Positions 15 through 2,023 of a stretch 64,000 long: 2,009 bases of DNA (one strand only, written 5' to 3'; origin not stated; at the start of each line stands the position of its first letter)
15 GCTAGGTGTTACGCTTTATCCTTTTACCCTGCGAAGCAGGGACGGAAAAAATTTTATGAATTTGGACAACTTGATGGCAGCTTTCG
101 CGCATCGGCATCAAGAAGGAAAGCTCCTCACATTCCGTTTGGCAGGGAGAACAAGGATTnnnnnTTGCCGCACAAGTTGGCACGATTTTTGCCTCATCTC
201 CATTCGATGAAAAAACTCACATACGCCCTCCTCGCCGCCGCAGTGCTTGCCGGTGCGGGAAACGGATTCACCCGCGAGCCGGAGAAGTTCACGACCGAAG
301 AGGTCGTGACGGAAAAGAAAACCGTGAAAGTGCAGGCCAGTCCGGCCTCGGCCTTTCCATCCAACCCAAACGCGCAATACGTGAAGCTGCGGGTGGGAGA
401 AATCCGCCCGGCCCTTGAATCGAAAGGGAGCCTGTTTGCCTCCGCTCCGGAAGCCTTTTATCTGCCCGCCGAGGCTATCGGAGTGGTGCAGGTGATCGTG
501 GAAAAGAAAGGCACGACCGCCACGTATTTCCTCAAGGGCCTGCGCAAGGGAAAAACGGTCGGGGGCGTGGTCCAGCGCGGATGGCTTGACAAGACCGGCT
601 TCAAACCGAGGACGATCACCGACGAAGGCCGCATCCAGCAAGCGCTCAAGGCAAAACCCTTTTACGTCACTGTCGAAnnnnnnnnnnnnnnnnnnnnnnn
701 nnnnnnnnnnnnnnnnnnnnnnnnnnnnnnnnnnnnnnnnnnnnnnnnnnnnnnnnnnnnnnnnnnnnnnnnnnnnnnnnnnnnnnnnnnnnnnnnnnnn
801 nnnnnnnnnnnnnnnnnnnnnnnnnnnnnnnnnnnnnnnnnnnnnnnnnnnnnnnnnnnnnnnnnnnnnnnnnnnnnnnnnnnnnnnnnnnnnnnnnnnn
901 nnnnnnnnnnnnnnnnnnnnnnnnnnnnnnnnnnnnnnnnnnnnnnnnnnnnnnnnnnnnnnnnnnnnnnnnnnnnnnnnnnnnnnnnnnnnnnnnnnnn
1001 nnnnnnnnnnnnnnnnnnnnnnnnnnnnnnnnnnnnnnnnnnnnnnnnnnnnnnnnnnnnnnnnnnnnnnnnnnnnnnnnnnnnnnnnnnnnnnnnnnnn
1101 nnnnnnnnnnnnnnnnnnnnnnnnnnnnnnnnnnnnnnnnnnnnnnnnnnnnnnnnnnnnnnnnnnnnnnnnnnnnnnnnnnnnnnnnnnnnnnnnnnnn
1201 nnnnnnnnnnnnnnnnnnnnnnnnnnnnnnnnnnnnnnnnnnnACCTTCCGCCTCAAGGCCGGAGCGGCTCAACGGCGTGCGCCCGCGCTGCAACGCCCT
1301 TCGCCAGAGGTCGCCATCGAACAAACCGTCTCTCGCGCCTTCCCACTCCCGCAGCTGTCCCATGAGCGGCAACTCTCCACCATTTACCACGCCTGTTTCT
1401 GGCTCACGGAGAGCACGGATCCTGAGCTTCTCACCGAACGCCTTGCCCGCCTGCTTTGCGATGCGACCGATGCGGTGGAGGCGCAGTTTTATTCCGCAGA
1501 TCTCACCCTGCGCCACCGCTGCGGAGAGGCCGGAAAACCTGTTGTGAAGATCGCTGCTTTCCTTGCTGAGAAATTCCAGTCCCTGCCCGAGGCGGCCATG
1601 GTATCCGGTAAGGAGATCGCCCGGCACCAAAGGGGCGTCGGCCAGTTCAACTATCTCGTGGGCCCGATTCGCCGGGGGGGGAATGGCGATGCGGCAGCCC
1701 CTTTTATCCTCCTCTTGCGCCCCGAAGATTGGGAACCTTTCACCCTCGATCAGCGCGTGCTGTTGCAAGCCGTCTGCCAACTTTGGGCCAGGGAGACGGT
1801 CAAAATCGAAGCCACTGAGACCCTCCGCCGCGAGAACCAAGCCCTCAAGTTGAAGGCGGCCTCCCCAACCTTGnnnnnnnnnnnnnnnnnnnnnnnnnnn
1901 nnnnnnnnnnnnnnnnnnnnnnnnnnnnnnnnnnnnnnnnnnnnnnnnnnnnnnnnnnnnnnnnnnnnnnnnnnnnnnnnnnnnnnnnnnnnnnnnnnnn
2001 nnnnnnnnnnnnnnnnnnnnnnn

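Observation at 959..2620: FHA-GAF-sigma-54 activator with no DNA-binding domain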

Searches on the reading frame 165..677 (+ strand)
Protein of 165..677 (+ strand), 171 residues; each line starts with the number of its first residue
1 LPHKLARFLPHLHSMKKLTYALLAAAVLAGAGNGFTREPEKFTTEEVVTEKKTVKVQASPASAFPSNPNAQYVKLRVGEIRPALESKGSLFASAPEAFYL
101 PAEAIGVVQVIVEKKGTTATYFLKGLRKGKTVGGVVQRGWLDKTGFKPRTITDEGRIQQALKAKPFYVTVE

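Call 3: search_protein_families(library=pfam, proteins=[window:165-677:+], max_evalue=0.01)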
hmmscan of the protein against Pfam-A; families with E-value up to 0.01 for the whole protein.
window:165-677:+ (171 aa): 1 family
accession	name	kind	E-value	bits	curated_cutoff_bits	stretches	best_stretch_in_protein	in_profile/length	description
PF08139.17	LPAM_1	-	0.0096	16.8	20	0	15-30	1-16/18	Prokaryotic membrane lipoprotein lipid attachment site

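Call 74: find_homologous_proteins(query=window:207-677:+)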
Query window:207-677:+ (157 aa): 8 proteins with E <= 0.001 among 191 candidates.
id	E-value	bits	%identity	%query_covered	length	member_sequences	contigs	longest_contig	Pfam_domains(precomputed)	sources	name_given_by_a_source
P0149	2.2e-86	305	91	100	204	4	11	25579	-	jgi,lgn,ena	-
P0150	4.1e-61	223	68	100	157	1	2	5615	-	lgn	-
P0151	1.1e-46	176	60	84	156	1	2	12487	-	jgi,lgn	jgi:hypothetical protein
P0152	7.6e-27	112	43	84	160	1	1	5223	-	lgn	-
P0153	8.3e-27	112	47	85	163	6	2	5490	-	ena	-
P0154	2.3e-20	91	51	64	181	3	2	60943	-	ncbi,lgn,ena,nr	ncbi:MAG TPA: hypothetical protein VKC51_07030 [Lacunisphaera sp.]|nr:hypothetical protein [Lacunisp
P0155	2.6e-19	88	49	64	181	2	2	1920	-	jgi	jgi:hypothetical protein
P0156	6.7e-19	86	47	64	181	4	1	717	-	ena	-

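Call 80: predict_structure(alignment_id=A3)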
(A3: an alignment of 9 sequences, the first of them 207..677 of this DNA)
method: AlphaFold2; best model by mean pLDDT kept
length: 157 residues; sequences in the alignment: 9
mean_pLDDT: 73.5   pTM: 0.60
mean pLDDT of the five models: 73.5, 63.1, 39.7, 39.7, 37.3
residues with pLDDT >= 90: 76; 70-90: 25; 50-70: 8; < 50: 48
segments of 3 or more residues with pLDDT < 50: 1-48
pLDDT, mean of each block of 10 residues (from residue 1): 37 34 38 44 45 84 93 72 90 90 90 93 91 92 93 94
secondary structure, 60 per line:
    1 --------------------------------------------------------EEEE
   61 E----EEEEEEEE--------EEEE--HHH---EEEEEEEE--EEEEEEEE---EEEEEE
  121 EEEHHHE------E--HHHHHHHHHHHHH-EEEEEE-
elements in order: E57-61 E66-73 E82-85 E94-101 E104-111 E115-123 H137-149 E151-156

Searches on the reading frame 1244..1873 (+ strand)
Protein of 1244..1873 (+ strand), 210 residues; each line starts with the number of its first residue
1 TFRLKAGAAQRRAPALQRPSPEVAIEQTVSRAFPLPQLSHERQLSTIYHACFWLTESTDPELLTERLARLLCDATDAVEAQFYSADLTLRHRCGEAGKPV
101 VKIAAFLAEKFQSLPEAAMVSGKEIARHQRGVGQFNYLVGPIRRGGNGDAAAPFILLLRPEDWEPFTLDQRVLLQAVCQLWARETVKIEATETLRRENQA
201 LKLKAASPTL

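Call 23: search_protein_families(library=pfam, proteins=[window:1244-1873:+], max_evalue=10)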
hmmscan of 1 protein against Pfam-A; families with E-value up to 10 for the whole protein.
window:1244-1873:+ (210 aa): 0 families
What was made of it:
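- On GAF-regulated activators (NifA/NorR/FhlA, group 3): The Pfam GAF models do not match (call 23).
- No known ligand-binding motif was recognised, and Pfam GAF models do not match (call 23).
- Tried and rejected: Pfam GAF on the middle region, even at E<=10: no hit (call 23).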

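Call 28: search_solved_structures(query=A1, max_evalue=10)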
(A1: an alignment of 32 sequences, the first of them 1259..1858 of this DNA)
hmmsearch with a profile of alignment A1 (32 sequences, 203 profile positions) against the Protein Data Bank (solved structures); distinct sequences matched with E-value up to 10: 1.
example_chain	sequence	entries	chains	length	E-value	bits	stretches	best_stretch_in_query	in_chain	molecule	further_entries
6jpd_A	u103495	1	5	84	0.43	13.2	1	129-165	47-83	Receptor-interacting serine/threonine-protein kinase 3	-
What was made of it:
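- Tried and rejected: A PDB sequence-profile search gave only a chance hit at E 0.43 (call 28).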

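Call 35: predict_structure(alignment_id=A1)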
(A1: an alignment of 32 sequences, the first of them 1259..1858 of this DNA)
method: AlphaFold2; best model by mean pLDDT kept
length: 200 residues; sequences in the alignment: 32
mean_pLDDT: 88.3   pTM: 0.81
mean pLDDT of the five models: 88.3, 88.1, 87.0, 86.6, 85.8
residues with pLDDT >= 90: 139; 70-90: 34; 50-70: 24; < 50: 3
segments of 3 or more residues with pLDDT < 50: 1-3
pLDDT, mean of each block of 10 residues (from residue 1): 51 55 64 92 96 92 96 97 95 88 96 95 89 95 90 96 98 95 90 95
secondary structure, 60 per line:
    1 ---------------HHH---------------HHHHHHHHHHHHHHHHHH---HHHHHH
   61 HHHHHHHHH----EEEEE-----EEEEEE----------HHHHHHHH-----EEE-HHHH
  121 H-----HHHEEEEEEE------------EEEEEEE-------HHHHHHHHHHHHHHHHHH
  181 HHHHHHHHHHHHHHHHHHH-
elements in order: H34-51 H55-69 E74-78 E84-89 H100-107 E113-115 H117-121 E130-136 E149-155 H163-199
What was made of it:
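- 1325..1327 (+): Codon of Thr123 in the low-confidence FHA-GAF linker; candidate phospho-acceptor (inference). AF2 pLDDT is 51-64 over model residues 1-30 (call 35).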

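Call 42: find_related_loci(query=A2, collection=genome_contigs, flank=10000)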
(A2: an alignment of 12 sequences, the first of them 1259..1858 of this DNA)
Query A2 (200 aa) in genome_contigs; peptide patterns used: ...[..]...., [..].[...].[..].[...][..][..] (x = any residue, [..] = any of these).
41 stretches matched a pattern; 10 encode a relative of the query (tblastn E <= 1e-3); 10 distinct loci.
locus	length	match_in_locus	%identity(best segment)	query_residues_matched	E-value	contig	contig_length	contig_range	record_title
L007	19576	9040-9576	57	19-197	5e-67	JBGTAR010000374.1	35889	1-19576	MAG: Terrimicrobiaceae bacterium isolate JTS-AC78 k141_474077, whole genome shotgun sequence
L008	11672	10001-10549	50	13-197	1e-55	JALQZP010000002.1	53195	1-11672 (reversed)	MAG: Terrimicrobiaceae bacterium isolate HJW.13 NODE_2_length_53195_cov_5.279585, whole genome shotgun sequence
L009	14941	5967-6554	47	1-200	3e-53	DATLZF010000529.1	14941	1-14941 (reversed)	MAG TPA_asm: Candidatus Methylomirabilota bacterium isolate SMAG_U13291 k141_542046, whole genome shotgun sequence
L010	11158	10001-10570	47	13-199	7e-53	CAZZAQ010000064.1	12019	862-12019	MAG TPA_asm: uncultured Bifidobacterium sp. isolate SRP119689_co1_255 genome assembly, contig: NODE_7936_length_12019_co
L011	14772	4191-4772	44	7-199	4e-49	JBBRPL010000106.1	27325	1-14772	MAG: Chthoniobacterales bacterium isolate La1_metabat2.436 LA1C_B2.436_k141_973470L_27325_cov_12.0176, whole genome shot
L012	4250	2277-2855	41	7-197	8e-46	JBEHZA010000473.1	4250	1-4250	MAG: Verrucomicrobiota bacterium isolate ESF1.bin.9 NODE_27881_length_4250_cov_3.958805, whole genome shotgun sequence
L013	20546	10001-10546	45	20-200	7e-44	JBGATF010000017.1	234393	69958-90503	MAG: Limisphaerales bacterium isolate MAG_AAO_H10.62 AAOH10-62_opera_contig_256, whole genome shotgun sequence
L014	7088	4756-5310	44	14-197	7e-42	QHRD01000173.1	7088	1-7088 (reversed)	MAG: Verrucomicrobia bacterium isolate AV111 14_0903_13_30cm_scaffold_4804114_curated, whole genome shotgun sequence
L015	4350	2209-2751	44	20-199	2e-39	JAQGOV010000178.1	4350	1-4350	MAG: Verrucomicrobiales bacterium isolate RYN_622 scaffold_3602015, whole genome shotgun sequence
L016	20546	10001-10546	45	20-200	4e-39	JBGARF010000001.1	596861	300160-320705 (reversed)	MAG: Limisphaerales bacterium isolate MAG_MBR_H10.46 MBRH10-46_opera_contig_45, whole genome shotgun sequence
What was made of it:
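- Tried and rejected: It succeeded with 12 sequences (call 42).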

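Call 59: search_protein_representatives(alignment_id=A1)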
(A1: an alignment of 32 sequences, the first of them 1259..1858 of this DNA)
Query: 32 sequences, 203 profile positions. Proteins with E-value up to 0.001 (for the whole library): 28; up to 1e-10: 25; up to 1e-30: 19. The best 28 are listed.
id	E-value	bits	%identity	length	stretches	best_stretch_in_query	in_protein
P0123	8.7e-78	276.8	-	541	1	4-202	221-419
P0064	2.9e-68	245.7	-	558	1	11-202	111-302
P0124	9.2e-68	244.0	-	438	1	32-203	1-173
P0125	1.6e-64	233.5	-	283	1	4-186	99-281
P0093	6.5e-62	224.9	-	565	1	9-202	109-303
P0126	7.1e-58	211.8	-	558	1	6-202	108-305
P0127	1.8e-56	207.2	-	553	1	10-202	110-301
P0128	1.0e-55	204.7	-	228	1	15-188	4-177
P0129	1.1e-53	198.1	-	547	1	19-203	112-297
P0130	1.2e-47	178.3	-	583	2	35-196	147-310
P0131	2.4e-47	177.4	-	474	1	15-202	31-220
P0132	1.1e-46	175.2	-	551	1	10-202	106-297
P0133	1.2e-44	168.6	-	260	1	14-145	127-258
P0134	5.3e-44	166.5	-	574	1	15-203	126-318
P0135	3.3e-42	160.6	-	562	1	12-199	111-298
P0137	5.0e-37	143.7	-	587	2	95-202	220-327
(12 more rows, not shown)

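Call 60: search_protein_families(library=pfam, proteins=[P0123, P0126, P0127, P0129, P0130, P0132, P0134, P0135, P0137, P0131], max_evalue=0.001)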
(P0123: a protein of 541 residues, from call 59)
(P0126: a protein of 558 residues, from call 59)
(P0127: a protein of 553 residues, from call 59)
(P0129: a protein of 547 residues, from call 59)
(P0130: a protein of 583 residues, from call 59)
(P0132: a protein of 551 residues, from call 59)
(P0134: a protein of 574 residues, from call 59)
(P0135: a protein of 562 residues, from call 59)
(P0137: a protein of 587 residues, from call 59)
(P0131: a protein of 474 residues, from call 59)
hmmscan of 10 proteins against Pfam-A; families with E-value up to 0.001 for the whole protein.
P0123 (541 aa): 4 families
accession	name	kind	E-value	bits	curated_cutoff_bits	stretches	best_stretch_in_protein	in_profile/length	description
PF00158.32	Sigma54_activat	-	4.9e-46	156.9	20.2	1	425-540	1-116/168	Sigma-54 interaction domain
PF00498.31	FHA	-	6.2e-14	52.6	20.7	1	147-209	1-66/67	FHA domain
PF14532.12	Sigma54_activ_2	-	4.4e-12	46.9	25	1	426-538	1-90/138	Sigma-54 interaction domain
PF16697.10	Yop-YscD_cpl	-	2.3e-09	37.8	33.2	1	140-216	12-90/94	Inner membrane component of T3SS, cytoplasmic domain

P0126 (558 aa): 7 families
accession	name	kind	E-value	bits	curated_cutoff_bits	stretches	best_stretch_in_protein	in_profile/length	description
PF00158.32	Sigma54_activat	-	2e-71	239.6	20.2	1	314-480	2-168/168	Sigma-54 interaction domain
PF25601.1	AAA_lid_14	-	3.5e-24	84.9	27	1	486-557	2-73/87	AAA+ ATPase lid domain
PF14532.12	Sigma54_activ_2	-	1.4e-23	84.1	25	1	315-484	2-138/138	Sigma-54 interaction domain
PF00498.31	FHA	-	2.4e-17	63.6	20.7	1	28-91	1-67/67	FHA domain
PF16697.10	Yop-YscD_cpl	-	3.6e-12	46.8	33.2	1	19-98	10-91/94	Inner membrane component of T3SS, cytoplasmic domain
PF07728.20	AAA_5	-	8e-07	29.6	22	1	337-461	2-129/139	AAA domain (dynein-related subfamily)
PF07724.20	AAA_2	-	3.4e-06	27.6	27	1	334-465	3-135/166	AAA domain (Cdc48 subfamily)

P0127 (553 aa): 10 families
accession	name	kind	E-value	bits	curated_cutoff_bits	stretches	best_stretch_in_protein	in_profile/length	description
PF00158.32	Sigma54_activat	-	7.2e-67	224.7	20.2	1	306-472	1-167/168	Sigma-54 interaction domain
PF14532.12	Sigma54_activ_2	-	3.7e-21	76.3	25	1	307-477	1-138/138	Sigma-54 interaction domain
PF00498.31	FHA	-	2.3e-16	60.4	20.7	1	31-94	1-67/67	FHA domain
PF25601.1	AAA_lid_14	-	5.6e-15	55.4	27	1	478-543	1-66/87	AAA+ ATPase lid domain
PF07728.20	AAA_5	-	2.7e-12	47.3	22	1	330-448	2-123/139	AAA domain (dynein-related subfamily)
PF16697.10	Yop-YscD_cpl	-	7.4e-12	45.8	33.2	1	22-99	10-89/94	Inner membrane component of T3SS, cytoplasmic domain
PF07724.20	AAA_2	-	8e-07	29.7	27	1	327-456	3-133/166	AAA domain (Cdc48 subfamily)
PF00004.35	AAA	-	2.9e-06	28.2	21.2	1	330-466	1-125/131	ATPase family associated with various cellular activities (AAA)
PF01078.27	Mg_chelatase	-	6e-05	23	20.3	0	385-429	93-137/207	Magnesium chelatase, subunit ChlI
PF13191.12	AAA_16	-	7.7e-05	23.7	32.6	0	306-391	2-86/167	AAA ATPase domain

P0129 (547 aa): 7 families
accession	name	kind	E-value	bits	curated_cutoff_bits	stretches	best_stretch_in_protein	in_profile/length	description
PF00158.32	Sigma54_activat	-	1.9e-70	236.4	20.2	1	302-468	1-167/168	Sigma-54 interaction domain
PF25601.1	AAA_lid_14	-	3.6e-21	75.2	27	1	474-546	1-73/87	AAA+ ATPase lid domain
PF14532.12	Sigma54_activ_2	-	3.3e-20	73.2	25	1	303-473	1-138/138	Sigma-54 interaction domain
PF00498.31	FHA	-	4.6e-15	56.3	20.7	1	25-87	2-67/67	FHA domain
PF16697.10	Yop-YscD_cpl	-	3.4e-12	46.9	33.2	1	13-95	8-92/94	Inner membrane component of T3SS, cytoplasmic domain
PF07728.20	AAA_5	-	2.7e-07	31.1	22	1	325-445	1-124/139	AAA domain (dynein-related subfamily)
PF07724.20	AAA_2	-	0.00055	20.5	27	1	323-437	3-115/166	AAA domain (Cdc48 subfamily)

P0130 (583 aa): 7 families
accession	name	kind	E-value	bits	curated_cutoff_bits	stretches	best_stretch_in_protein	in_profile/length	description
PF00158.32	Sigma54_activat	-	7.1e-66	221.5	20.2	1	336-502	1-167/168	Sigma-54 interaction domain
PF14532.12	Sigma54_activ_2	-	9.7e-22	78.1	25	1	337-507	1-138/138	Sigma-54 interaction domain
PF25601.1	AAA_lid_14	-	9.4e-15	54.6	27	1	508-582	1-75/87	AAA+ ATPase lid domain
PF00498.31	FHA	-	4e-13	50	20.7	1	30-93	2-67/67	FHA domain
PF16697.10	Yop-YscD_cpl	-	5.2e-12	46.3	33.2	1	21-101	11-92/94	Inner membrane component of T3SS, cytoplasmic domain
PF07728.20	AAA_5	-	5.7e-06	26.8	22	1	360-478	2-123/139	AAA domain (dynein-related subfamily)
PF07724.20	AAA_2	-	2.5e-05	24.8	27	1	357-486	3-133/166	AAA domain (Cdc48 subfamily)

P0132 (551 aa): 8 families
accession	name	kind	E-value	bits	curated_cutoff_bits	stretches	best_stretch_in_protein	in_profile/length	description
PF00158.32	Sigma54_activat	-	6e-67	225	20.2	1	305-470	2-167/168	Sigma-54 interaction domain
PF14532.12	Sigma54_activ_2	-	1.1e-22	81.2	25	1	305-475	1-138/138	Sigma-54 interaction domain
PF25601.1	AAA_lid_14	-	7.9e-20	70.9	27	1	476-549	1-74/87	AAA+ ATPase lid domain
PF00498.31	FHA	-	3.1e-17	63.2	20.7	1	25-88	1-67/67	FHA domain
PF16697.10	Yop-YscD_cpl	-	6e-17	62.1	33.2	1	15-95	9-91/94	Inner membrane component of T3SS, cytoplasmic domain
PF07728.20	AAA_5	-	1.6e-05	25.4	22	1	328-446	2-123/139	AAA domain (dynein-related subfamily)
PF13191.12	AAA_16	-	3e-05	25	32.6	1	304-398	2-100/167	AAA ATPase domain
PF01078.27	Mg_chelatase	-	0.00027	20.9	20.3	0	388-426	98-136/207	Magnesium chelatase, subunit ChlI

P0134 (574 aa): 7 families
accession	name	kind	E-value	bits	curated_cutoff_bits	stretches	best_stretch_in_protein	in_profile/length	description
PF00158.32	Sigma54_activat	-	6.5e-68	228.1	20.2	1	323-489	1-167/168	Sigma-54 interaction domain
PF14532.12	Sigma54_activ_2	-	1.1e-18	68.2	25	1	324-494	1-138/138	Sigma-54 interaction domain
PF25601.1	AAA_lid_14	-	6.9e-17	61.5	27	1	495-569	1-75/87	AAA+ ATPase lid domain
PF00498.31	FHA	-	1.1e-13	51.8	20.7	1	28-94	2-67/67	FHA domain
PF16697.10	Yop-YscD_cpl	-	5.2e-10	39.9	33.2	1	20-102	12-92/94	Inner membrane component of T3SS, cytoplasmic domain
PF01078.27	Mg_chelatase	-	1.5e-05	24.9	20.3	0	402-444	93-135/207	Magnesium chelatase, subunit ChlI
PF07728.20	AAA_5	-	1.7e-05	25.3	22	1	347-456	2-107/139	AAA domain (dynein-related subfamily)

P0135 (562 aa): 8 families
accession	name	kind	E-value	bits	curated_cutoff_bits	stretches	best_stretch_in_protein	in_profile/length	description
PF00158.32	Sigma54_activat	-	4e-69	232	20.2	1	309-474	2-167/168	Sigma-54 interaction domain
PF14532.12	Sigma54_activ_2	-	1.4e-22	80.9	25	1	309-479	1-138/138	Sigma-54 interaction domain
PF25601.1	AAA_lid_14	-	1.7e-21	76.3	27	1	480-559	1-80/87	AAA+ ATPase lid domain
PF16697.10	Yop-YscD_cpl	-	2e-15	57.3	33.2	1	13-100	3-92/94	Inner membrane component of T3SS, cytoplasmic domain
PF00498.31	FHA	-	5.2e-14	52.9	20.7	1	30-92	2-67/67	FHA domain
PF07728.20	AAA_5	-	0.0001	22.8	22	1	331-450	1-123/139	AAA domain (dynein-related subfamily)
PF01078.27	Mg_chelatase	-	0.00031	20.6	20.3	0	390-447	96-155/207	Magnesium chelatase, subunit ChlI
PF00004.35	AAA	-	0.00058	20.8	21.2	0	332-467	1-129/131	ATPase family associated with various cellular activities (AAA)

P0137 (587 aa): 7 families
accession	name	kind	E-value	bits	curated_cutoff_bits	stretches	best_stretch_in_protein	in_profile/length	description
PF00158.32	Sigma54_activat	-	2.7e-58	196.8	20.2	1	337-505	1-167/168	Sigma-54 interaction domain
PF14532.12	Sigma54_activ_2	-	1.2e-21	77.9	25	1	338-510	1-138/138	Sigma-54 interaction domain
PF25601.1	AAA_lid_14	-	1.1e-17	64.1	27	1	511-581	1-74/87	AAA+ ATPase lid domain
PF00498.31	FHA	-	5.1e-12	46.5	20.7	1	30-94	2-67/67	FHA domain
PF16697.10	Yop-YscD_cpl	-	2.9e-10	40.7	33.2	1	18-101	8-91/94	Inner membrane component of T3SS, cytoplasmic domain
PF01078.27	Mg_chelatase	-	2.1e-05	24.5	20.3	1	349-479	12-156/207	Magnesium chelatase, subunit ChlI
PF07728.20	AAA_5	-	0.00037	20.9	22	1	362-481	2-123/139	AAA domain (dynein-related subfamily)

P0131 (474 aa): 6 families
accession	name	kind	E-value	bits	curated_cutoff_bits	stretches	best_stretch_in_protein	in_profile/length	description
PF00158.32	Sigma54_activat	-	3.3e-63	212.8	20.2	1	226-391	1-166/168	Sigma-54 interaction domain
PF14532.12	Sigma54_activ_2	-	1.1e-19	71.5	25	1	227-397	1-138/138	Sigma-54 interaction domain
PF25601.1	AAA_lid_14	-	7.7e-18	64.6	27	1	398-473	1-75/87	AAA+ ATPase lid domain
PF07728.20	AAA_5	-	4.1e-06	27.3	22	1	250-369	2-124/139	AAA domain (dynein-related subfamily)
PF01078.27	Mg_chelatase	-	1.4e-05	25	20.3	0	305-367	93-157/207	Magnesium chelatase, subunit ChlI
PF13191.12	AAA_16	-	0.00014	22.8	32.6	0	244-371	20-104/167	AAA ATPase domain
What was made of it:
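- All nine complete proteins scanned end in AAA_lid_14 with no HTH_8 (call 60).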
